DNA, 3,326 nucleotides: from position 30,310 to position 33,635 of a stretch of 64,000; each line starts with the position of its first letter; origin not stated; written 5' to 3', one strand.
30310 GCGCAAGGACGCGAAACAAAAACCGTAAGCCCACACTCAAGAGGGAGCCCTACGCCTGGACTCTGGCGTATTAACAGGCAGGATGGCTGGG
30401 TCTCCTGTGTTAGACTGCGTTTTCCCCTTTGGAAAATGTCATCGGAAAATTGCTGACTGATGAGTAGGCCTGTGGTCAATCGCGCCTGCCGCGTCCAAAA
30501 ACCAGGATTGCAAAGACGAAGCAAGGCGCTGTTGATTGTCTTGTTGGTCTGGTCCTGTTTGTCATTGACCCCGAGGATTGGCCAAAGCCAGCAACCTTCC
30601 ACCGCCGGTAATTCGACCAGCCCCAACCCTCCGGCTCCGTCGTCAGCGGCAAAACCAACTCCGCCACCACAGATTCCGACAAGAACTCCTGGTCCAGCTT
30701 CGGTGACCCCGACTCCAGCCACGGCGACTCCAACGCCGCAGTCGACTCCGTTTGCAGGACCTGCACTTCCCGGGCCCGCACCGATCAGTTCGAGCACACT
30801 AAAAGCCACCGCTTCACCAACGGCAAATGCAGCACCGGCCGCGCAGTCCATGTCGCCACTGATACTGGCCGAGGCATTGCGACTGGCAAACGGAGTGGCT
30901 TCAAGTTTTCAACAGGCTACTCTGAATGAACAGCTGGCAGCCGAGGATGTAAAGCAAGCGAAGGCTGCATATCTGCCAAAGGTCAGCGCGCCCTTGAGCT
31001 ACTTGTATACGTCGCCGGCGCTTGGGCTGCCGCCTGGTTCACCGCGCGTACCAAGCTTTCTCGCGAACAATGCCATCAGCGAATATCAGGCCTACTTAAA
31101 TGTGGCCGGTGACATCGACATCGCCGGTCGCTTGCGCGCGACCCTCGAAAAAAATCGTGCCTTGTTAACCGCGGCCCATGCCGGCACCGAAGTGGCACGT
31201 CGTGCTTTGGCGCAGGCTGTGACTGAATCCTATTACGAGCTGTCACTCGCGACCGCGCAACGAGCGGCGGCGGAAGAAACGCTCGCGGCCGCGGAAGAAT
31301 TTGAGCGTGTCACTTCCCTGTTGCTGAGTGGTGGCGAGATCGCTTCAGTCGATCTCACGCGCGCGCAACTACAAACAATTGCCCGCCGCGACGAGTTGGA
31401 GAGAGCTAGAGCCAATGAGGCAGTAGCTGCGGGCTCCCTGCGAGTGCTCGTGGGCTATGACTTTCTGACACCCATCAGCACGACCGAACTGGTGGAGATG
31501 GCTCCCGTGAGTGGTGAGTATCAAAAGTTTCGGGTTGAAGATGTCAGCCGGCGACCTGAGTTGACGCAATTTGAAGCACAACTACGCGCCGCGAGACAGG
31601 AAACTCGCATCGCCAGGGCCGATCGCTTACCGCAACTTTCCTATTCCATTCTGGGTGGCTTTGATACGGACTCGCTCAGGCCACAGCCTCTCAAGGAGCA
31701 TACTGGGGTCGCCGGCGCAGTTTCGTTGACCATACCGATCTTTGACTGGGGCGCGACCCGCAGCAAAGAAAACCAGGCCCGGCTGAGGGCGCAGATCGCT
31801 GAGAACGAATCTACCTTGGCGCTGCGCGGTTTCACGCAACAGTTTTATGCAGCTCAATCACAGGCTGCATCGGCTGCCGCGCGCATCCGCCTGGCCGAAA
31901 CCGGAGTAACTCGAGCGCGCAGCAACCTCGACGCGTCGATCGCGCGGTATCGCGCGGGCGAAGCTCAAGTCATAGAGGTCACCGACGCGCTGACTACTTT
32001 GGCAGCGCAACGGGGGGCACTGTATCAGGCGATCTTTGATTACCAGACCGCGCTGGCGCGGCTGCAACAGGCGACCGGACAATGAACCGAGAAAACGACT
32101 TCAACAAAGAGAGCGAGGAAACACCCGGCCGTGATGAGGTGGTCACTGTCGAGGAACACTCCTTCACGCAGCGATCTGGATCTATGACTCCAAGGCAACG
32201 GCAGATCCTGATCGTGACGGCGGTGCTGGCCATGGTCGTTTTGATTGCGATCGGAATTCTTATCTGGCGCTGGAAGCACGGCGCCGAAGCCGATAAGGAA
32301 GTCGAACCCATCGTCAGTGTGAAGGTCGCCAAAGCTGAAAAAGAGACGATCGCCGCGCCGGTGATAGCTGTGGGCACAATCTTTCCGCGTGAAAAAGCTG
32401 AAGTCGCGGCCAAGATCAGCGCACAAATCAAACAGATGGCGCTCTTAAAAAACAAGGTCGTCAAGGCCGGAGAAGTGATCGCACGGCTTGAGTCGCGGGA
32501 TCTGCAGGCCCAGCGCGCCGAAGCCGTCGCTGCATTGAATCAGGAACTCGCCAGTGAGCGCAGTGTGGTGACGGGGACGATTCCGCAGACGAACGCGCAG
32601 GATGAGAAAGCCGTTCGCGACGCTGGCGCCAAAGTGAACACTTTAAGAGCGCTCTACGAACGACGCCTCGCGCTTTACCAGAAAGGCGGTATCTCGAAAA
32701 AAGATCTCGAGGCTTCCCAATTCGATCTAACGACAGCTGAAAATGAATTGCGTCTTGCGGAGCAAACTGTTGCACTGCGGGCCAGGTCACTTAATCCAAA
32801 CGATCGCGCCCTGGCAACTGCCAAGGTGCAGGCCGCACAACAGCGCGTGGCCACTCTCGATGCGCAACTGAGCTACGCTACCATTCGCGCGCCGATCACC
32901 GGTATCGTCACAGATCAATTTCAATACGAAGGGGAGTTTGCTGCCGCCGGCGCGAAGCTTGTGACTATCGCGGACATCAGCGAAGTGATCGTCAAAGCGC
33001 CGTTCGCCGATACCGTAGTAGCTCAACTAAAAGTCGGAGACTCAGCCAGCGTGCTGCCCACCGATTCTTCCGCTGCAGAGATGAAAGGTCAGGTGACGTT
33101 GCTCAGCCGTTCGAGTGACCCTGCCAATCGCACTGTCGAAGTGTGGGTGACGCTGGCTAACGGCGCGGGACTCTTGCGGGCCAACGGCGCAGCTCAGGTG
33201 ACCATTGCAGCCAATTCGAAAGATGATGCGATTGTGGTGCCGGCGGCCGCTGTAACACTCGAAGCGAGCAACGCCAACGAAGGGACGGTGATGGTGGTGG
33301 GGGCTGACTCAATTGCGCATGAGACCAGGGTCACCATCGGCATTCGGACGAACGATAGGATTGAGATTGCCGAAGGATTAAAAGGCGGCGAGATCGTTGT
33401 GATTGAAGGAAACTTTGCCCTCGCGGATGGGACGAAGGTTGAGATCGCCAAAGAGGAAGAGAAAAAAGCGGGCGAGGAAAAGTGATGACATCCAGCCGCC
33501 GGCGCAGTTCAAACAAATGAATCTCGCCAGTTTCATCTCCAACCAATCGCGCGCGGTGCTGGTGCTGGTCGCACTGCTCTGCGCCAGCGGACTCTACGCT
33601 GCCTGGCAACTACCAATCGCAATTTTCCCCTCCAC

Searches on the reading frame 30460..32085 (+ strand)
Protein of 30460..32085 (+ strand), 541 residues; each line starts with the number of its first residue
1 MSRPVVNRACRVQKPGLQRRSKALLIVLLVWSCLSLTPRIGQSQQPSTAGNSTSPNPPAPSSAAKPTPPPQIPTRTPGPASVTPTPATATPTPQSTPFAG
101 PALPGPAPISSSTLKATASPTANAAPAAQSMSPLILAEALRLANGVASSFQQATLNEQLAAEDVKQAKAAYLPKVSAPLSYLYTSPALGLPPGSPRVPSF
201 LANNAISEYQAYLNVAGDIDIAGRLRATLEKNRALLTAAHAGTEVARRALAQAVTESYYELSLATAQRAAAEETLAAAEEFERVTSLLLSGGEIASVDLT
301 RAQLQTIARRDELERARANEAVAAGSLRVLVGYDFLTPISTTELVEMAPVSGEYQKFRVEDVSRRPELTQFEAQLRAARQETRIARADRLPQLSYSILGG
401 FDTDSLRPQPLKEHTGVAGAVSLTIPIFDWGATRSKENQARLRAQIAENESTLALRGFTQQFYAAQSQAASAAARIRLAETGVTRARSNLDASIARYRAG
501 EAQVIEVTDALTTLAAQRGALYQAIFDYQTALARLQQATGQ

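Call 10: search_protein_families(library=pfam, proteins=[window:30460-32085:+], max_evalue=0.00001)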
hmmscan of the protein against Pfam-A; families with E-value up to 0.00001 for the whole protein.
window:30460-32085:+ (541 aa): 1 family
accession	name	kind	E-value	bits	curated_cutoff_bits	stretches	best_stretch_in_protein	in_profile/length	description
PF02321.23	OEP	-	8.4e-38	130.5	22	2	363-540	10-187/187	Outer membrane efflux protein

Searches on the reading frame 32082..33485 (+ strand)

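Call 10: search_protein_families(library=pfam, proteins=[window:32082-33485:+], max_evalue=0.00001)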
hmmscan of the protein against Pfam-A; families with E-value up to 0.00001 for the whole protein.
window:32082-33485:+ (467 aa): 2 families
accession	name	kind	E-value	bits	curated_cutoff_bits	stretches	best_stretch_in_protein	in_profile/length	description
PF16576.10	HlyD_D23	-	8.9e-20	71.3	30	1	103-368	17-211/214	Barrel-sandwich domain of CusB or HlyD membrane-fusion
PF13437.12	HlyD_3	-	5.5e-13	50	22.2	1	267-361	1-96/106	HlyD family secretion protein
